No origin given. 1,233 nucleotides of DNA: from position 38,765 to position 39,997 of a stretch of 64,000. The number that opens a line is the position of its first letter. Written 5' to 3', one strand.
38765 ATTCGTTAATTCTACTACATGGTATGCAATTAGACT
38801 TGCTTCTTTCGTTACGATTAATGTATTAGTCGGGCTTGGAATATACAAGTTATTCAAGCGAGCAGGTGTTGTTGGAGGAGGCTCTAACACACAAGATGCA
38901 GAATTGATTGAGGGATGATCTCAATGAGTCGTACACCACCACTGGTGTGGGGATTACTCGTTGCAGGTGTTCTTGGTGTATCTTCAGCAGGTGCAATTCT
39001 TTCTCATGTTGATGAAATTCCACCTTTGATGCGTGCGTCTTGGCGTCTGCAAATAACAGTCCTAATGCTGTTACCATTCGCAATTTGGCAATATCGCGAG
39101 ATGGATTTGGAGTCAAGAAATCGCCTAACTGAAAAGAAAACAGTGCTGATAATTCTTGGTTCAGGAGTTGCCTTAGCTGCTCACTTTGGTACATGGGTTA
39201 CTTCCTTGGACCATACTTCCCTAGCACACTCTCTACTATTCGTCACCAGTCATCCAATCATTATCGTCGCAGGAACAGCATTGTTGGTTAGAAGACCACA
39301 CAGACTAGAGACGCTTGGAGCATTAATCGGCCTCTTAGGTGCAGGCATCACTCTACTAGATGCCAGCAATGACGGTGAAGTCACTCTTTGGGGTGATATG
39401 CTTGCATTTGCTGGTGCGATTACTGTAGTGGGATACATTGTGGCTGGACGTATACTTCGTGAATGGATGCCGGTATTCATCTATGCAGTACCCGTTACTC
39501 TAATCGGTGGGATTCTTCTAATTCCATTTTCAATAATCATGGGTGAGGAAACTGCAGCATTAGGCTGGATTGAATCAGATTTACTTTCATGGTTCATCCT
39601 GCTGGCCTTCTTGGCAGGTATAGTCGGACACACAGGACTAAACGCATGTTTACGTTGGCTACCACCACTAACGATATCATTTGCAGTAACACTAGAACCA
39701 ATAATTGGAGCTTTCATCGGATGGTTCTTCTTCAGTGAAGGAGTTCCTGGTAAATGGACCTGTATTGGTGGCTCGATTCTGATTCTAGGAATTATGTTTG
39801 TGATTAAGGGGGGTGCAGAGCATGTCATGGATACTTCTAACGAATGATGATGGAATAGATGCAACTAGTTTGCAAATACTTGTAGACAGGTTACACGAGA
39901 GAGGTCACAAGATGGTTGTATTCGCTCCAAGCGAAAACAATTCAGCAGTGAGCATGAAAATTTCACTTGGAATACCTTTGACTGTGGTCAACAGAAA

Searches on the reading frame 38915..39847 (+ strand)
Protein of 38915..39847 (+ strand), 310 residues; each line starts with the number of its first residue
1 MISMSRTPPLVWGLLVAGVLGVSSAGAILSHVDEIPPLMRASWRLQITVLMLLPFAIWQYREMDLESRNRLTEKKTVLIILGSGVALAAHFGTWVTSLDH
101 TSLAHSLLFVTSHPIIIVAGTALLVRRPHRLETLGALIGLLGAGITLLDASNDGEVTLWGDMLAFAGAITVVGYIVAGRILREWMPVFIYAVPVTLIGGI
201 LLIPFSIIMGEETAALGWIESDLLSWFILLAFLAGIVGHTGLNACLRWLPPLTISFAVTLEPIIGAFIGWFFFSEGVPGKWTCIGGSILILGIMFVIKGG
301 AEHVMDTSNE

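Call 82: search_protein_families(library=pfam, proteins=[window:38915-39847:+], max_evalue=0.001)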
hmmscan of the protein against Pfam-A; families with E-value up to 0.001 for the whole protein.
window:38915-39847:+ (310 aa): 1 family
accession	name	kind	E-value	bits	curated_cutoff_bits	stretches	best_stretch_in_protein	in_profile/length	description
PF00892.27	EamA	-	1.8e-18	67.6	28.2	2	158-297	1-134/135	EamA-like transporter family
